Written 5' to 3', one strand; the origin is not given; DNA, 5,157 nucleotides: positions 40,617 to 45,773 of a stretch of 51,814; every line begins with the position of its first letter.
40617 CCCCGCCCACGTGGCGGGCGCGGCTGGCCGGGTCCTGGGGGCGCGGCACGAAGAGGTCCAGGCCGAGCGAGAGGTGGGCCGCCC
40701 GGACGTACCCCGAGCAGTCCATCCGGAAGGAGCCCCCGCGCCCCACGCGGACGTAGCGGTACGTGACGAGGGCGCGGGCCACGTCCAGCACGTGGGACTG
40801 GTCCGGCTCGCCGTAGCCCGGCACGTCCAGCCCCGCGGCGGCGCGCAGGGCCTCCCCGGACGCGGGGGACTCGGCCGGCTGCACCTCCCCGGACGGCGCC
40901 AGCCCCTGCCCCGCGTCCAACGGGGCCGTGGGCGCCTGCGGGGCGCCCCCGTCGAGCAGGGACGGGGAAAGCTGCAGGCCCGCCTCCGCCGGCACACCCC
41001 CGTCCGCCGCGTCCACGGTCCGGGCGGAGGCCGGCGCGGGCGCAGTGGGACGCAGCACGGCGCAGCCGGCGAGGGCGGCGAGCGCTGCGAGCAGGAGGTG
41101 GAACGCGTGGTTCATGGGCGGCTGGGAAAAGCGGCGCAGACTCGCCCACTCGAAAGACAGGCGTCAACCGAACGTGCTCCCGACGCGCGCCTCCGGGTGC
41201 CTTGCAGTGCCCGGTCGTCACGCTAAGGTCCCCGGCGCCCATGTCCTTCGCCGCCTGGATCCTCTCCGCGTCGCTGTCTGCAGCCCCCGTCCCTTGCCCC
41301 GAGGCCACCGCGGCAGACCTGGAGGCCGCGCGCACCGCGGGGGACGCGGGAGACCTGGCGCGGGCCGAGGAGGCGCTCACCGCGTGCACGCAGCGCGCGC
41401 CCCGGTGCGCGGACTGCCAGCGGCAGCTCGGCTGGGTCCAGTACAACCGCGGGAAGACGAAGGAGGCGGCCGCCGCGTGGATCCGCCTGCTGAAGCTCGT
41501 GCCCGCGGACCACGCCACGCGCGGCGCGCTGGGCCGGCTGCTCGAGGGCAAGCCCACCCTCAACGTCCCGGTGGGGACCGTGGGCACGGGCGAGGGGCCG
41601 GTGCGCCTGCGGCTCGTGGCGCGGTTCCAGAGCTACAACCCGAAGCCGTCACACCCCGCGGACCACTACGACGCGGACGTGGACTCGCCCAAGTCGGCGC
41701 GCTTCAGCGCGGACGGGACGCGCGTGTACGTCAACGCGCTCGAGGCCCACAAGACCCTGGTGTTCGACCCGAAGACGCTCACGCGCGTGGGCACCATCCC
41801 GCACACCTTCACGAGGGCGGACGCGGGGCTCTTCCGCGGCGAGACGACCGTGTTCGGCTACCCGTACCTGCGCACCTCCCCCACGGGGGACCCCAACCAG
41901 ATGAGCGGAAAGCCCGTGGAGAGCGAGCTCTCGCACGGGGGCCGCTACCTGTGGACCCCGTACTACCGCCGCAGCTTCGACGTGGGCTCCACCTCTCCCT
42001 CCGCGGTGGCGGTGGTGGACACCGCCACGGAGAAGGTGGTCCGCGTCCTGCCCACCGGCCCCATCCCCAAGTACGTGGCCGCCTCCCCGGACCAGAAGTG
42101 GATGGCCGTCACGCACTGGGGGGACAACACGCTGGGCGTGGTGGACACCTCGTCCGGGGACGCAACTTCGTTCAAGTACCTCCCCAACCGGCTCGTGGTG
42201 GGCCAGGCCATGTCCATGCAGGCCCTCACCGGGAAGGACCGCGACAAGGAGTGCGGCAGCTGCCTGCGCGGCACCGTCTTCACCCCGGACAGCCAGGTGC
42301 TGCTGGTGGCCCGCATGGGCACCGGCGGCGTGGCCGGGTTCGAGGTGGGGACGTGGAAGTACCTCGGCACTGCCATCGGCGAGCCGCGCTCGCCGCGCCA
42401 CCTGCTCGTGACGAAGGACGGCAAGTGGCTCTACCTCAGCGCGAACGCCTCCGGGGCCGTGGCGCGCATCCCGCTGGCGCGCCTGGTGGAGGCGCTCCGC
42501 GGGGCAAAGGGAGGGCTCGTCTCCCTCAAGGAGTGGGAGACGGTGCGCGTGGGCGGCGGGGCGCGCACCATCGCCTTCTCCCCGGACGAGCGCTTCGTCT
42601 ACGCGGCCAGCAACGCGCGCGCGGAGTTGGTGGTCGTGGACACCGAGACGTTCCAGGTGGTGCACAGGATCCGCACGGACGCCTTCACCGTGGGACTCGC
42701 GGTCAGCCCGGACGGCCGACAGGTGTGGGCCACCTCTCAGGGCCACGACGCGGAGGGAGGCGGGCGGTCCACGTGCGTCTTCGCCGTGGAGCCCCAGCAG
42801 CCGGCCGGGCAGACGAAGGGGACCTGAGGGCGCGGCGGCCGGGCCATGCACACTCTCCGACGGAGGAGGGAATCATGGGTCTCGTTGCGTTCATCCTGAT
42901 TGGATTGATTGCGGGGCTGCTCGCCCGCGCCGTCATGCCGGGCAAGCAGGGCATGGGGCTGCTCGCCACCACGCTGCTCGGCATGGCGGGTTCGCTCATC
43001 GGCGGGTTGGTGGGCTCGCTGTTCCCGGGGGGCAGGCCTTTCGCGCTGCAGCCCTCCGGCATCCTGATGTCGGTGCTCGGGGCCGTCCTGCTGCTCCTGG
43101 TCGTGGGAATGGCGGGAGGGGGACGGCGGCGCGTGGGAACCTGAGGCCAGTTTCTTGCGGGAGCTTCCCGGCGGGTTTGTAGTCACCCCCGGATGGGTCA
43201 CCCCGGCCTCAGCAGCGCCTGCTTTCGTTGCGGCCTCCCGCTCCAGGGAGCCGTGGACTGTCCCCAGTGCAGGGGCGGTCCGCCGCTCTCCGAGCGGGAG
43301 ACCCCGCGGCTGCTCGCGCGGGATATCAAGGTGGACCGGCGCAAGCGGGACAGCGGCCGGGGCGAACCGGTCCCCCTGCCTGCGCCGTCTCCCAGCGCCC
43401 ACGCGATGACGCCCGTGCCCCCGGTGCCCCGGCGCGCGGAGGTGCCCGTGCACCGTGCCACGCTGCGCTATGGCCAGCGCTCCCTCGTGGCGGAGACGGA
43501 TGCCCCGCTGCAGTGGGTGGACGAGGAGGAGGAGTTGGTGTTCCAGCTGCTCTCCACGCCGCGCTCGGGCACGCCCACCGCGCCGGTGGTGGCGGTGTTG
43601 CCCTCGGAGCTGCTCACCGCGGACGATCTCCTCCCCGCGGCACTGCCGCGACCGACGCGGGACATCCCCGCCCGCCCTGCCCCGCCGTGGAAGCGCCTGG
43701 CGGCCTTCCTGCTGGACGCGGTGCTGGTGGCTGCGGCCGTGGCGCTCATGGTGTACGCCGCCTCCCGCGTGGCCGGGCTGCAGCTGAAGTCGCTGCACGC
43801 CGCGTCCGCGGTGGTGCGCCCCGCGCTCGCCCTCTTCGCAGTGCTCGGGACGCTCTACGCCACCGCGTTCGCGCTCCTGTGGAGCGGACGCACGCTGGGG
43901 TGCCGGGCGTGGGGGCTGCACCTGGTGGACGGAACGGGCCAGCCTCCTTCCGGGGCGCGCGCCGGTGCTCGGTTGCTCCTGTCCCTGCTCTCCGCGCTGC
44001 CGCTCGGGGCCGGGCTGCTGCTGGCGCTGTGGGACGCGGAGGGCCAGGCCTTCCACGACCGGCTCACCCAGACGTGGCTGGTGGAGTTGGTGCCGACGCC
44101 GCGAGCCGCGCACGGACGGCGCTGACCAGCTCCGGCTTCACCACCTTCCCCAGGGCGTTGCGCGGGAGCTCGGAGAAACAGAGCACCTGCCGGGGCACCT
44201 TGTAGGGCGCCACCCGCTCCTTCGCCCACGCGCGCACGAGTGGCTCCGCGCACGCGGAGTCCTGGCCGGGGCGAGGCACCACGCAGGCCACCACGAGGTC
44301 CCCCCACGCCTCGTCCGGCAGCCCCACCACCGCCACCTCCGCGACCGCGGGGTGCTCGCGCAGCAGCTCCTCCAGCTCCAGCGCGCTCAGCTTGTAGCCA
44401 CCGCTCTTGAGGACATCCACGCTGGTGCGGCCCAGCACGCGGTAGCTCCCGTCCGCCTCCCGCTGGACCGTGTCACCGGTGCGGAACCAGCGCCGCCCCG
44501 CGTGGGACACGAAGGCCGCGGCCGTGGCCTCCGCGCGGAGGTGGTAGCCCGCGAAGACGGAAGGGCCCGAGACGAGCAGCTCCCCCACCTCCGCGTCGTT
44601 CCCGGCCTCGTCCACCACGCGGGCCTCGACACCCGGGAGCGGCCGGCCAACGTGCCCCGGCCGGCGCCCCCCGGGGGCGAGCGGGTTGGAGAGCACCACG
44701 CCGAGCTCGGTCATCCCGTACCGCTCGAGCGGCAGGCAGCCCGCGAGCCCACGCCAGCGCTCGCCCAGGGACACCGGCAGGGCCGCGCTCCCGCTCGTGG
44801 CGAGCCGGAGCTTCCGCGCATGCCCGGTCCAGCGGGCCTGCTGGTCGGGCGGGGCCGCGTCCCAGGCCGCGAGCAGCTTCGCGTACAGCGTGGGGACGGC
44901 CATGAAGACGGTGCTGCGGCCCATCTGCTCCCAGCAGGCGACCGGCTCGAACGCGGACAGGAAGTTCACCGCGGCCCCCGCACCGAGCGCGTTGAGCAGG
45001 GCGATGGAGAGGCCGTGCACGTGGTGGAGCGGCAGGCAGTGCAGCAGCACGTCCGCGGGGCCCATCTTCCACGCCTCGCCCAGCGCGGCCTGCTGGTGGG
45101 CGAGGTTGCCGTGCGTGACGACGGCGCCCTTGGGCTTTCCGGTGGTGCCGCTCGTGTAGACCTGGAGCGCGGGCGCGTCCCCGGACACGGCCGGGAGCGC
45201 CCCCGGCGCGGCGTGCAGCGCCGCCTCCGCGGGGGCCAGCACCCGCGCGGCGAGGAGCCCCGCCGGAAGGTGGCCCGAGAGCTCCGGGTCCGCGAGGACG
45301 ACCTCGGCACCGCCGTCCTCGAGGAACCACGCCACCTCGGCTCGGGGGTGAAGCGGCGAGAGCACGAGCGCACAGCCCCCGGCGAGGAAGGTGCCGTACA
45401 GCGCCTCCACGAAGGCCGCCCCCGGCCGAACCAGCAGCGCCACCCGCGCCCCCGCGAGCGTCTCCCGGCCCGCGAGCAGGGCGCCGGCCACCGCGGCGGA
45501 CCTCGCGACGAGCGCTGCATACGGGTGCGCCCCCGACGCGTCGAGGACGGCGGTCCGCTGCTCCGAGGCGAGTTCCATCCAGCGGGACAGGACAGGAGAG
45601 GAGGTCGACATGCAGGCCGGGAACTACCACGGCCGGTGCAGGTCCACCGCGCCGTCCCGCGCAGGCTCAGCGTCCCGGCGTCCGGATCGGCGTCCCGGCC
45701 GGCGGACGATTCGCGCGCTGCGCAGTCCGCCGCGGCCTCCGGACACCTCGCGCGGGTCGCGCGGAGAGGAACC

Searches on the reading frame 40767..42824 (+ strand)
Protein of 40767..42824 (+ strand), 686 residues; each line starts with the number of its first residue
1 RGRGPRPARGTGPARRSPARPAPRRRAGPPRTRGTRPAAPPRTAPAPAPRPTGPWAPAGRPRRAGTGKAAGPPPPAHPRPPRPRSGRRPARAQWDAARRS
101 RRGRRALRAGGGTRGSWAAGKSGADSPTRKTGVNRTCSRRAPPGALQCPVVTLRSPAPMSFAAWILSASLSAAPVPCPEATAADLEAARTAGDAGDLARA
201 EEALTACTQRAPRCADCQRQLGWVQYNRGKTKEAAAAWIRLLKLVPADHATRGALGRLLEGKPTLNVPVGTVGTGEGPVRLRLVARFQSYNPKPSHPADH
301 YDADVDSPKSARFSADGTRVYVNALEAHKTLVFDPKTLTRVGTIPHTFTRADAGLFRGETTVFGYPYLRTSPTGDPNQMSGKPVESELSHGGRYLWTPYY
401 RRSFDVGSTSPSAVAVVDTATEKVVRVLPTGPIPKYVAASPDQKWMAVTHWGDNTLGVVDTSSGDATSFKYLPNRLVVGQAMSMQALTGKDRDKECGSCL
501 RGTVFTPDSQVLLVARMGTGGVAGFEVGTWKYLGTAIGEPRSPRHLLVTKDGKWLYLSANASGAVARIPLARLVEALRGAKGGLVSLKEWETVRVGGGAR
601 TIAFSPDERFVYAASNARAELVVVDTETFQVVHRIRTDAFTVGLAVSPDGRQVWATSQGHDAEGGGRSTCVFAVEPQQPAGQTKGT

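Call 44: search_protein_families(library=pfam, proteins=[window:40767-42824:+], max_evalue=0.001)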
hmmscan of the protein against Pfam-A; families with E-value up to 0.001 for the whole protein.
window:40767-42824:+ (686 aa): 5 families
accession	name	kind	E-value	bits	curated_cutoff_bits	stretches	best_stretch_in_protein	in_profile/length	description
PF10282.15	Lactonase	-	3e-09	37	21.7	0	584-661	179-266/344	Lactonase, 7-bladed beta-propeller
PF02239.22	Cytochrom_D1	-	5.7e-07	28.8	25.5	0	589-642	69-122/368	Cytochrome D1 heme domain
PF25174.1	Beta-prop_THOC3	-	1.7e-05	24.4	305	0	597-650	214-266/272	THOC3 beta-propeller domain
PF13432.12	TPR_16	-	3.5e-05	24.6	32.7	1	185-246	1-62/65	Tetratricopeptide repeat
PF23914.1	TPR_CcmH_CycH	-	0.00015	22.1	42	1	189-250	95-156/158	Cytochrome c-type biogenesis protein H TPR domain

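Call 78: search_protein_families(library=ncbifam, proteins=[window:40767-42824:+], max_evalue=0.001)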
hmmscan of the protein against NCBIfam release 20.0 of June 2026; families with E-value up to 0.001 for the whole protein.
window:40767-42824:+ (686 aa): 7 families
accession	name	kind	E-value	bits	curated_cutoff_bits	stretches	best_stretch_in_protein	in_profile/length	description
TIGR03866.1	PQQ_ABC_repeats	subfamily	1.8e-19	70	287.3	2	541-658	41-144/310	PQQ-dependent catabolism-associated beta-propeller protein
NF052460.1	L-NosZ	equivalog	9.1e-12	44.2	700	0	497-571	42-117/480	clade III lactonase-type nitrous-oxide reductase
TIGR02276.1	beta_rpt_yvtn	repeat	6e-08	32.5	27.85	0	413-434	15-36/42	beta-propeller repeat protein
TIGR03907.1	QH_beta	equivalog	2.9e-07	30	223.2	0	598-656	34-98/338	quinohemoprotein amine dehydrogenase subunit beta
NF048007.1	MmpL3Stblzr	equivalog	8.9e-07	28.4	600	1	589-661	83-155/366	MmpL3/TtfA transport complex stabilizer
NF052340.1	hydrazine_beta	equivalog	9e-07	28.3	560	0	593-659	71-137/372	hydrazine synthase subunit beta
NF052280.1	7_blade_YncE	equivalog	2.3e-06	26.7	400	0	603-656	263-316/338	7-bladed beta-propeller protein YncE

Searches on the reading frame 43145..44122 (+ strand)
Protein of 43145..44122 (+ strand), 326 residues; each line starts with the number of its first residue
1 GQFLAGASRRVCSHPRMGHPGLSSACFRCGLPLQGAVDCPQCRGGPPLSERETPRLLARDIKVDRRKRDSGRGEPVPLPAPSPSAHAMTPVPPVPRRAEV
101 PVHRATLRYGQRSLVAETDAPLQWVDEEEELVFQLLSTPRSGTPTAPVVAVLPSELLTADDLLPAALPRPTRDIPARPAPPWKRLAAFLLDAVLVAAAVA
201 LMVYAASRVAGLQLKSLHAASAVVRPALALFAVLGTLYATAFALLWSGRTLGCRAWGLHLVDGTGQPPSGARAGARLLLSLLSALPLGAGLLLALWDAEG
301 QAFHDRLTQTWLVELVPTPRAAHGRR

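Call 44: search_protein_families(library=pfam, proteins=[window:43145-44122:+], max_evalue=0.001)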
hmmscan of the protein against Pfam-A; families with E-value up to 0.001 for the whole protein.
window:43145-44122:+ (326 aa): 1 family
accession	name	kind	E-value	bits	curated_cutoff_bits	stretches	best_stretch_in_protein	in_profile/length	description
PF06271.18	RDD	-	1.1e-20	74.8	24.1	1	178-308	1-136/137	RDD family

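Call 78: search_protein_families(library=ncbifam, proteins=[window:43145-44122:+], max_evalue=0.001)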
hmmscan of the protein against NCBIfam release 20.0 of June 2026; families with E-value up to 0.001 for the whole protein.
window:43145-44122:+ (326 aa): 0 families

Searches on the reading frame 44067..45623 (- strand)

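Call 44: search_protein_families(library=pfam, proteins=[window:44067-45623:-], max_evalue=0.001)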
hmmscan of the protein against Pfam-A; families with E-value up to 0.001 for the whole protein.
window:44067-45623:- (519 aa): 2 families
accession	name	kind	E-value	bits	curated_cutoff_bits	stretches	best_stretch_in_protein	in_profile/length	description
PF00501.34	AMP-binding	-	2.1e-65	221.5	29.9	1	21-361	9-384/384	AMP-binding enzyme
PF13193.12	AMP-binding_C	-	6.5e-20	72.3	24.5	1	416-493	1-76/76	AMP-binding enzyme C-terminal domain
